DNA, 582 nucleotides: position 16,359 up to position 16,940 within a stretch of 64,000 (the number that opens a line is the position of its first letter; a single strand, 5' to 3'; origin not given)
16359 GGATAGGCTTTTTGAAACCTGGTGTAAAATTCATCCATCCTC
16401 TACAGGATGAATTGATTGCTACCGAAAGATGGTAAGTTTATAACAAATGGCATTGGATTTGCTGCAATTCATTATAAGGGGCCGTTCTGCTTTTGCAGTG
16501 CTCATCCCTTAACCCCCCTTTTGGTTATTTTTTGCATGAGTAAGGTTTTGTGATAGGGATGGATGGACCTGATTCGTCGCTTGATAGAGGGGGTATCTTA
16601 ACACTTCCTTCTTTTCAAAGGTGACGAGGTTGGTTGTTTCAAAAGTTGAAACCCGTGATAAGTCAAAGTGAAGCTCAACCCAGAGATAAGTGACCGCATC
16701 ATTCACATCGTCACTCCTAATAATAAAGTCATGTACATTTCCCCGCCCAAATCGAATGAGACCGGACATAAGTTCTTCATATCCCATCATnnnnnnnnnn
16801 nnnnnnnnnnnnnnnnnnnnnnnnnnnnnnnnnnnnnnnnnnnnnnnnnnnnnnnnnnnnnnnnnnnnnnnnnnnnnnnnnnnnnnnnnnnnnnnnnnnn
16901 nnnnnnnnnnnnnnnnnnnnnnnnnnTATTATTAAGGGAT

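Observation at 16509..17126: Sigma-54 promoter feeding a c-di-GMP riboswitch with a terminator expression platform that shares a strand with the aptamer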

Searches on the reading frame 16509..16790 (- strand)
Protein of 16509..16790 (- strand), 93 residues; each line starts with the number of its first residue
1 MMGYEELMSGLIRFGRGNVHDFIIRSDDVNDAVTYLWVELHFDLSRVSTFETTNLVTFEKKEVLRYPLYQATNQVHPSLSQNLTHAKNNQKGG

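Call 6: search_protein_families(library=pfam, proteins=[window:16509-16790:-], max_evalue=0.01)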
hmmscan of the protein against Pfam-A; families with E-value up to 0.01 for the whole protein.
window:16509-16790:- (93 aa): 0 families

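Call 8: find_homologous_proteins(query=window:16509-16790:-, max_evalue=0.01)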
Query window:16509-16790:- (93 aa): 23 proteins with E <= 0.01 among 23 candidates.
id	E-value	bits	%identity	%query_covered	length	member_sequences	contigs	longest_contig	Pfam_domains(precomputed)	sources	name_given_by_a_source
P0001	6.5e-56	204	100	100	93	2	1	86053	-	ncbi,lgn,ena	-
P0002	2.3e-43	164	83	100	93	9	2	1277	-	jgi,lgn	jgi:uncharacterized protein YrrD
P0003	1.2e-42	162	81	100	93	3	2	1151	-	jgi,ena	-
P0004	5.8e-39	150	78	97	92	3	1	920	-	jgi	-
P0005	1.4e-38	149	73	100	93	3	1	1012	-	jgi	jgi:hypothetical protein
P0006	8.6e-38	146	81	92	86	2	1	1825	-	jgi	jgi:uncharacterized protein YrrD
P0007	1.2e-37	146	72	100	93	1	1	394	-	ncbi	-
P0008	2.5e-37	145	73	99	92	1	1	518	-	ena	-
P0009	2.6e-37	145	74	96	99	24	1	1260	-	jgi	jgi:uncharacterized protein YrrD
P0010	9.7e-37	143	73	100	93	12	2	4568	-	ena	-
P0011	1.2e-35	139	73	99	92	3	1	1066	-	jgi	jgi:uncharacterized protein YrrD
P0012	4.3e-34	134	71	100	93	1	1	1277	-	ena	-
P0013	3.9e-31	125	81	80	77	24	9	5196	-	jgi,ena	jgi:hypothetical protein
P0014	3.7e-30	122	78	80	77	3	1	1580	-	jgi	jgi:hypothetical protein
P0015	4.1e-30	122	76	85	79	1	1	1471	-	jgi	jgi:hypothetical protein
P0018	2.7e-29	119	77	80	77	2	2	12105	-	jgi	jgi:hypothetical protein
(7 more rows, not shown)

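Call 10: find_encoding_contigs(protein=P0001, flank=3000, max_places=3)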
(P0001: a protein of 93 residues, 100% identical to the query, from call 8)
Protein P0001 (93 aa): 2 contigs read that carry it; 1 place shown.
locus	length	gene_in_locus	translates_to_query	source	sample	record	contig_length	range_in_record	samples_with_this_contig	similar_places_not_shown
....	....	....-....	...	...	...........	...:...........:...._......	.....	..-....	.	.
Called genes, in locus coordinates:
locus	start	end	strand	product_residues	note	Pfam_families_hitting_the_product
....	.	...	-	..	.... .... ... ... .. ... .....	?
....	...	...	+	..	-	-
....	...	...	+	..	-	-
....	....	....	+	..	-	-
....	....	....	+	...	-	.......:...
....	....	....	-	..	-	-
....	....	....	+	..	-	-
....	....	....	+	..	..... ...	-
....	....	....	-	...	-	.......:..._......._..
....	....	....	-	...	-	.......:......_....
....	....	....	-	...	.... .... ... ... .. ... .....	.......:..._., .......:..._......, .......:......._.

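Call 11: find_encoding_contigs(protein=P0018, flank=3000, max_places=4)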
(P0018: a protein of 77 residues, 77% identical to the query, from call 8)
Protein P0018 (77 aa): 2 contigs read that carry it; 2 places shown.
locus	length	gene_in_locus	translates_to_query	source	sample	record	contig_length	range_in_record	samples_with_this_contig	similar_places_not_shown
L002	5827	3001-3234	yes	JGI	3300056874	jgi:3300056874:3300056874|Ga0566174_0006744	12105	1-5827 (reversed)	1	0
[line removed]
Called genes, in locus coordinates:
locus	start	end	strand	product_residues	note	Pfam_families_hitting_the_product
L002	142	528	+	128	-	-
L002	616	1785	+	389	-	PF00023:Ank (faint), PF12796:Ank_2 (weak), PF13606:Ank_3 (faint), PF13857:Ank_5 (faint), PF13637:Ank_4 (weak), PF12796:Ank_2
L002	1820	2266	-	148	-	-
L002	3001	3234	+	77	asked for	-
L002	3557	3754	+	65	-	-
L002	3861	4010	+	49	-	-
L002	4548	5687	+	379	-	PF07589:PEP_exosort_dom (weak)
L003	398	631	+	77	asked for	-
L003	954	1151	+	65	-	-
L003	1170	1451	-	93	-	-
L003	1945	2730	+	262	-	?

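Call 12: find_encoding_contigs(protein=P0013, flank=3000, max_places=8)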
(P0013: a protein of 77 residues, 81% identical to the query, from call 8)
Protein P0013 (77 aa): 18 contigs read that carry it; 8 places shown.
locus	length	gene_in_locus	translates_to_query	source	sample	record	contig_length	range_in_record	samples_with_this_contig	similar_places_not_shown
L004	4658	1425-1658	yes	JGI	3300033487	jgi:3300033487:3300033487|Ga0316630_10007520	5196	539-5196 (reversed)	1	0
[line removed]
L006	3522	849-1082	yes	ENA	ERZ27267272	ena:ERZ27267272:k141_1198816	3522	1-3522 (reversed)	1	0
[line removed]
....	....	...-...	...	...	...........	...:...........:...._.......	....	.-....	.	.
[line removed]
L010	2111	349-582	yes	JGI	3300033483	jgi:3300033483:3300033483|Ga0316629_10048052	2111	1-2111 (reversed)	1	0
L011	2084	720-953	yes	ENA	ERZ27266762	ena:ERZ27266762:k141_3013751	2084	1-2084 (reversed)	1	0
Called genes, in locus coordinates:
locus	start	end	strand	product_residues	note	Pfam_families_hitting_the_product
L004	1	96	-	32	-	?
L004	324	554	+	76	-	-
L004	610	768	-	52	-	-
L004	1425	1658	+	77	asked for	-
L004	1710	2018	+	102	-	-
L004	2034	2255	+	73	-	-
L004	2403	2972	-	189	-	PF01476:LysM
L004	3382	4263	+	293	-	PF01145:Band_7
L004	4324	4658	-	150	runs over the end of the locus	PF01381:HTH_3 (faint)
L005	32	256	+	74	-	-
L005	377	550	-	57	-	-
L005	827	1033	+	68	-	-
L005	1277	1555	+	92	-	-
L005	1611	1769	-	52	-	-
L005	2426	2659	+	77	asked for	-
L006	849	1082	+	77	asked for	-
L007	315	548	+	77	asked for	-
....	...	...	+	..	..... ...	-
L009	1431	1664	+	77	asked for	-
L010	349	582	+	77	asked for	-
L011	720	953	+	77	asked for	-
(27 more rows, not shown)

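Call 31: find_related_loci(query=A1, collection=genome_contigs, flank=4000)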
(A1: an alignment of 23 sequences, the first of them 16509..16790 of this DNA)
Query A1 (93 aa) in genome_contigs; peptide patterns used: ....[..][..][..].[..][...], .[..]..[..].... (x = any residue, [..] = any of these).
10 stretches matched a pattern, but none encodes a relative of the query by tblastn (E <= 1e-3).

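Call 36: find_related_loci(query=A1, collection=metagenome_contigs, flank=3000)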
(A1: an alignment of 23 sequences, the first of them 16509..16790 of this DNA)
Query A1 (93 aa) in metagenome_contigs; peptide patterns used: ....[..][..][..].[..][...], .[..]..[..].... (x = any residue, [..] = any of these).
39 stretches matched a pattern; 22 encode a relative of the query (tblastn E <= 1e-3); 22 distinct loci.
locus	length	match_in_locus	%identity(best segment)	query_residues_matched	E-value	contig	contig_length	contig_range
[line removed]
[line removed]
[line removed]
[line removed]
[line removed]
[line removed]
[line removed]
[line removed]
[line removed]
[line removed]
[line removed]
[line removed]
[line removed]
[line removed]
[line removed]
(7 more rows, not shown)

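Call 49: search_protein_families(library=ncbifam, proteins=[window:16509-16790:-], max_evalue=1)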
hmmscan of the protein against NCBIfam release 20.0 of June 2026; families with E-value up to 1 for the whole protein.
window:16509-16790:- (93 aa): 0 families

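Call 50: search_protein_families(library=phrogs, proteins=[window:16509-16790:-], max_evalue=1)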
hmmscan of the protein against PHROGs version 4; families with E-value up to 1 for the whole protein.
window:16509-16790:- (93 aa): 1 family
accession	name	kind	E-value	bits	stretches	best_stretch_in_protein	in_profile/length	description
phrog_8951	-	unknown function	0.16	12.9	1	28-65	35-71/93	-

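Call 53: predict_structure(alignment_id=A1)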
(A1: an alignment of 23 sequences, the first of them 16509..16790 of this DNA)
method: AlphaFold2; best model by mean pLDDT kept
length: 93 residues; sequences in the alignment: 23
mean_pLDDT: 45.1   pTM: 0.24
mean pLDDT of the five models: 45.1, 40.9, 40.3, 39.5, 34.6
residues with pLDDT >= 90: 0; 70-90: 0; 50-70: 31; < 50: 62
segments of 3 or more residues with pLDDT < 50: 15-17, 24-30, 51-93
pLDDT, mean of each block of 10 residues (from residue 1): 51 51 49 52 53 37 35 38 43 36
secondary structure, 60 per line:
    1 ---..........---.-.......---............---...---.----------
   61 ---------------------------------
elements in order: H4-13 H19-25 H29-40

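Call 60: search_protein_representatives(alignment_id=A1)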
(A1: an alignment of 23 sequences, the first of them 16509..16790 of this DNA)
Query: 23 sequences, 93 profile positions. Proteins with E-value up to 0.001 (for the whole library): 54; up to 1e-10: 29; up to 1e-30: 2. The best 54 are listed.
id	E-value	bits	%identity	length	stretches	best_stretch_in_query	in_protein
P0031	1.2e-43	163.1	-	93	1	1-92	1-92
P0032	2.7e-36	139.5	-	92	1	1-92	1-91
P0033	3.0e-25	104.1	-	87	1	1-92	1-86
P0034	6.4e-24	99.9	-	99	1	1-80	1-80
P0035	2.2e-23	98.1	-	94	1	1-74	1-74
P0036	9.9e-23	96.0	-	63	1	1-46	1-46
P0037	1.6e-21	92.1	-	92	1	1-85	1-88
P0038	1.7e-21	92.1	-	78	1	1-69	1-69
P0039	3.1e-20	88.0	-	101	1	1-92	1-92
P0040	2.0e-19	85.5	-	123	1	1-93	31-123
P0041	6.7e-19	83.8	-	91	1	1-80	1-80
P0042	8.7e-18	80.2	-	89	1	1-79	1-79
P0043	1.8e-17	79.2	-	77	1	1-69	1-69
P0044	2.5e-17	78.7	-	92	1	1-79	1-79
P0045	3.2e-17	78.4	-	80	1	1-61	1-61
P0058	4.1e-11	58.8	-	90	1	1-62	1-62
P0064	3.0e-09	52.8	-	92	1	1-64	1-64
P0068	1.8e-08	50.3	-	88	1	1-75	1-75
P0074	4.3e-07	45.9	-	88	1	1-62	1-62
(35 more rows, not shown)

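Call 62: search_protein_families(library=pfam, alignment_id=A2, max_evalue=0.01)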
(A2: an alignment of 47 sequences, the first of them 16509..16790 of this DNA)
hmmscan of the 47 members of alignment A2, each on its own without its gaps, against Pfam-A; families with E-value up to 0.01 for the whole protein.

A. member 1, window:16509-16790:- (93 aa): 0 families

B. families by the number of members that match (of 47 scanned): 1 family
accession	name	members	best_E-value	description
PF08587.17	UBA_2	1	0.0063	Ubiquitin associated domain (UBA)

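Call 63: search_solved_structures(query=A2, max_evalue=1)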
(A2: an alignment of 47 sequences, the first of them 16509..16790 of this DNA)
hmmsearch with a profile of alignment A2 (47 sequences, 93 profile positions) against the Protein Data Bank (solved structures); distinct sequences matched with E-value up to 1: 1.
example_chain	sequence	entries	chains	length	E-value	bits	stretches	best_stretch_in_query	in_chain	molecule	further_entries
7ase_I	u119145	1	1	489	0.36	13.9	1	20-79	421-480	Eukaryotic translation initiation factor 3 (EIF-3) interacting protein, putative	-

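Call 64: find_encoding_contigs(protein=P0068, flank=2500, max_places=4)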
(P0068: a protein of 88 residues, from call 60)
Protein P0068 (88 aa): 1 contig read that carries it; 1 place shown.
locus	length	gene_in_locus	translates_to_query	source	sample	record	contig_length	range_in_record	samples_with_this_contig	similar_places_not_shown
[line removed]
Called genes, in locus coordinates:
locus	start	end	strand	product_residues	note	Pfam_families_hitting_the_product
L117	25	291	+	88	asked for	-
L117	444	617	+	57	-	-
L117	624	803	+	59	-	-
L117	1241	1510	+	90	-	?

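Call 65: find_encoding_contigs(protein=P0041, flank=2500, max_places=4)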
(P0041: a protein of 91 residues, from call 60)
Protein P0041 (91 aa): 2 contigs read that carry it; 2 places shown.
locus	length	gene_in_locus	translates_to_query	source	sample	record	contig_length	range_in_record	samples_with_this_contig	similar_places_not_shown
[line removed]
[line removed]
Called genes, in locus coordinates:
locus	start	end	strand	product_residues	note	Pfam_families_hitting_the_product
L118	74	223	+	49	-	-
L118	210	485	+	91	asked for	-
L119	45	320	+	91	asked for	-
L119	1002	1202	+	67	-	?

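Call 68: find_encoding_contigs(protein=P0039, flank=2500, max_places=4)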
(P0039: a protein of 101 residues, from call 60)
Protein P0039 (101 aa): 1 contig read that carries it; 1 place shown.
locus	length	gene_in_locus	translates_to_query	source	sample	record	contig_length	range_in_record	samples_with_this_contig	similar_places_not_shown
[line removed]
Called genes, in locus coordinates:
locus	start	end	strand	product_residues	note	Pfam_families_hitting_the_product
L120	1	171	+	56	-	?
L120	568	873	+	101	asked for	?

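Call 69: find_encoding_contigs(protein=P0034, flank=2500, max_places=4)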
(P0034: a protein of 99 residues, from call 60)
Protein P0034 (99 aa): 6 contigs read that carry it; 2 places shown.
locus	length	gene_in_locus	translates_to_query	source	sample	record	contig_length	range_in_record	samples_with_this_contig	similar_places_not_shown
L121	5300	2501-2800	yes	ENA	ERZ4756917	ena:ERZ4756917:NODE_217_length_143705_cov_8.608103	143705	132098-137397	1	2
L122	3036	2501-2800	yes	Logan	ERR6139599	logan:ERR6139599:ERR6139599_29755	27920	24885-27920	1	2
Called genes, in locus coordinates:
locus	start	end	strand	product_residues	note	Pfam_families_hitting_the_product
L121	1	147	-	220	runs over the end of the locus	PF10080:FtrD-like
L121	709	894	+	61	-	-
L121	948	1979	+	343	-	PF04055:Radical_SAM, PF13186:SPASM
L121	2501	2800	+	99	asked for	-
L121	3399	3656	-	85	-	-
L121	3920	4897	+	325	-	PF13793:Pribosyltran_N, PF00156:Pribosyltran, PF14572:Pribosyl_synth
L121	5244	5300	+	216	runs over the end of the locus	PF01386:Ribosomal_L25p, PF14693:Ribosomal_TL5_C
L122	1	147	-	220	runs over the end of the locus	PF10080:FtrD-like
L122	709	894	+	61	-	-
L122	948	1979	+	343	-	PF04055:Radical_SAM, PF13186:SPASM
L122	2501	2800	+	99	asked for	-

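Call 70: find_encoding_contigs(protein=P0058, flank=2500, max_places=4)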
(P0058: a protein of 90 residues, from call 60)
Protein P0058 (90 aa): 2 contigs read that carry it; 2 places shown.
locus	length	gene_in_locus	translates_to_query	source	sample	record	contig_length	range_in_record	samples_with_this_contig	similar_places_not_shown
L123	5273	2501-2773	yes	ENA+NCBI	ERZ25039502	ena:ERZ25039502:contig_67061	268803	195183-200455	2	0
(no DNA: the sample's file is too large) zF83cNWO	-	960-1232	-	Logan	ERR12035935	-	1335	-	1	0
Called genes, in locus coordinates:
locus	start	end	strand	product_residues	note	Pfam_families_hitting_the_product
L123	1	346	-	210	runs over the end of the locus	PF00111:Fer2 (weak), PF13085:Fer2_3 (weak), PF01799:Fer2_2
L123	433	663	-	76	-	-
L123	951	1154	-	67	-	PF00313:CSD, PF08206:OB_RNB (faint)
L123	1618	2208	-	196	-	PF04264:YceI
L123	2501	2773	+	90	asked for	-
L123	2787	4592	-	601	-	PF00009:GTP_EFTU, PF01926:MMR_HSR1 (faint), PF22042:EF-G_D2, PF03144:GTP_EFTU_D2, PF00679:EFG_C, PF21018:BipA_C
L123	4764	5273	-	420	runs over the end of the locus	PF00270:DEAD, PF00271:Helicase_C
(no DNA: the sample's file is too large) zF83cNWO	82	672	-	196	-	PF04264:YceI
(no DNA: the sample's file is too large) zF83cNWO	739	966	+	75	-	-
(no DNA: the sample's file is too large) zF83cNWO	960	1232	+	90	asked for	-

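Call 91: find_encoding_contigs(protein=P0064, flank=1500, max_places=5)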
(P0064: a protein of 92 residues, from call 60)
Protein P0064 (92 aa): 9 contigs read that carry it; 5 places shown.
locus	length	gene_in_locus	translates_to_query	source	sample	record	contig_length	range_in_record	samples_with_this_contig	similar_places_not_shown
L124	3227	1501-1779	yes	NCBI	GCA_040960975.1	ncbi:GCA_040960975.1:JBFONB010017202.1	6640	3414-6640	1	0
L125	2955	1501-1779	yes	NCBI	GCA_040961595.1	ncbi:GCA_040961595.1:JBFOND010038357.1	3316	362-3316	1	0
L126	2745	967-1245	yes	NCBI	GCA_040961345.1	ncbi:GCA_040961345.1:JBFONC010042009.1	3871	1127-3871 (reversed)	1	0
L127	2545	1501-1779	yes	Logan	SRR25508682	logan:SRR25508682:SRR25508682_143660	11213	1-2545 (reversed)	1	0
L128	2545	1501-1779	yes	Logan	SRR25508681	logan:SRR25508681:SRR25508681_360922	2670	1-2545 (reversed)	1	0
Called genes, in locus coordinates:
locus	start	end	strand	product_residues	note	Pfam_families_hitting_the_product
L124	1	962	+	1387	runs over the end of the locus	-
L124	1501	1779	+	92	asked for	-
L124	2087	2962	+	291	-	PF00072:Response_reg, PF00990:GGDEF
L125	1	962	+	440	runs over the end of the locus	?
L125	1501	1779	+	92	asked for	-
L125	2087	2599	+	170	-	PF00072:Response_reg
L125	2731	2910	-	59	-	-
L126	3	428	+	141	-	?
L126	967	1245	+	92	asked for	-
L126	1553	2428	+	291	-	PF00072:Response_reg, PF00990:GGDEF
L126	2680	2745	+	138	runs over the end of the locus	PF07238:PilZ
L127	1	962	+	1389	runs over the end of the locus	-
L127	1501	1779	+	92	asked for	-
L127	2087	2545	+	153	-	?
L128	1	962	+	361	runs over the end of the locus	?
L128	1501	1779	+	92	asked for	-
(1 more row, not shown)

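Call 92: find_encoding_contigs(protein=P0074, flank=1500, max_places=5)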
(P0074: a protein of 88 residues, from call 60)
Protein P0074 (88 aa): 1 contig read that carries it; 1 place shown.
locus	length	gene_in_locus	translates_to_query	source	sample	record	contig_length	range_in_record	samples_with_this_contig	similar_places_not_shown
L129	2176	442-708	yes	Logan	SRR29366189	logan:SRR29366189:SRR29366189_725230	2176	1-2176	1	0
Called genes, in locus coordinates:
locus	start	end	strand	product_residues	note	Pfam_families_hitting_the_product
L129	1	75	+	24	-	?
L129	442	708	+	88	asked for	-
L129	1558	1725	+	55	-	-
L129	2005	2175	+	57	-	?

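Call 93: predict_structure(alignment_id=A2)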
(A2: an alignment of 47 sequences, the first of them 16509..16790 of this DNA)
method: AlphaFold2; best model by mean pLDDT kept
length: 93 residues; sequences in the alignment: 47
mean_pLDDT: 75.0   pTM: 0.51
mean pLDDT of the five models: 75.0, 72.6, 69.3, 68.0, 62.5
residues with pLDDT >= 90: 39; 70-90: 23; 50-70: 7; < 50: 24
segments of 3 or more residues with pLDDT < 50: 67-87
pLDDT, mean of each block of 10 residues (from residue 1): 91 93 95 95 85 81 56 42 47 49
secondary structure, 60 per line:
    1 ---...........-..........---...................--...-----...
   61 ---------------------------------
elements in order: H4-14 H16-25 H29-47 E50-52 E58-60

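Call 98: fold_search(model_id=the predicted structure, library=pdb)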
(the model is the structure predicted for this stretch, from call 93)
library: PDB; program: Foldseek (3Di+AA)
matches with E <= 10: 16; with E <= 0.001: 0
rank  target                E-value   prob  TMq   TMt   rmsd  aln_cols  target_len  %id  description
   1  6f42_P                2.1e+00  0.07  0.24  0.23  15.5       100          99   13  RNA Polymerase III closed complex CC1. (released 2018-01-17)
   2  7tji_C                3.1e+00  0.06  0.21  0.06   9.8        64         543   12  S. cerevisiae ORC bound to 84 bp ARS1 DNA and Cdc6 (state 2) with flexible Orc6 N-terminal domain (released 2022-10-05)
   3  7dbp_K                3.3e+00  0.11  0.30  0.34   9.2        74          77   14  Linker histone defines structure and self-association behaviour of the 177 bp human chromosome (released 2020-12-23)
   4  8yti_U                6.7e+00  0.08  0.33  0.35   9.3        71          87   10  Crystal Structure of Nucleosome-H1x Linker Histone Assembly (sticky-169a DNA fragment) (released 2024-04-03)
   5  6h5i_At               6.7e+00  0.04  0.19  0.12  10.6        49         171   12  Single Particle Cryo-EM map of human Transferrin receptor 1 - H-Ferritin complex. (released 2019-03-27)
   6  7tjh_C                6.7e+00  0.03  0.22  0.06   9.3        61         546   13  S. cerevisiae ORC bound to 84 bp ARS1 DNA and Cdc6 (state 1) with flexible Orc6 N-terminal domain (released 2022-10-05)
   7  7tjj_C                7.7e+00  0.03  0.22  0.06   9.9        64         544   12  S. cerevisiae ORC bound to 84 bp ARS1 DNA and Cdc6 (state 1) with docked Orc6 N-terminal domain (released 2022-10-05)
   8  6zlq_B                8.2e+00  0.03  0.19  0.12  10.5        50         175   14  Folding of an iron binding peptide in response to sedimentation is resolved using ferritin as a nano-reactor (released 2021-07-14)
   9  5zr1_C                8.2e+00  0.02  0.17  0.05  10.4        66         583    9  Saccharomyces Cerevisiae Origin Recognition Complex Bound to a 72-bp Origin DNA containing ACS and B1 element (released 2018-07-11)
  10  8gju_A                8.7e+00  0.09  0.30  0.11   3.7        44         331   16  Crystal structure of human methylmalonyl-CoA mutase (MMUT) in complex with methylmalonic acidemia type A protein (MMAA (released 2023-08-09)
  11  5c6v_D                8.7e+00  0.06  0.27  0.15   5.1        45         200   13  Crystal structure of the rice Topless related protein 2 (TPR2) N-terminal domain (1-209) in complex with Arabidopsis N (released 2015-08-05)
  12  5ee9_B                9.3e+00  0.07  0.28  0.09   6.5        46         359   22  Complex structure of OSYCHF1 with GMP-PNP (released 2016-02-24)
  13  9bcx_D                9.3e+00  0.01  0.17  0.05  10.6        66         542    9  Cryo-EM structure of the S. cerevisiae ORC-Cdc6-Mcm2-7-DNA complex with a fully closed Mcm2-Mcm5 DNA entry gate (released 2025-01-01)
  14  8gju_B                9.9e+00  0.08  0.30  0.11   3.7        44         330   16  Crystal structure of human methylmalonyl-CoA mutase (MMUT) in complex with methylmalonic acidemia type A protein (MMAA (released 2023-08-09)
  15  6ofg_A                9.9e+00  0.05  0.25  0.29  12.3        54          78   17  In vitro polymerized PrgI V67A filaments (released 2019-07-10)
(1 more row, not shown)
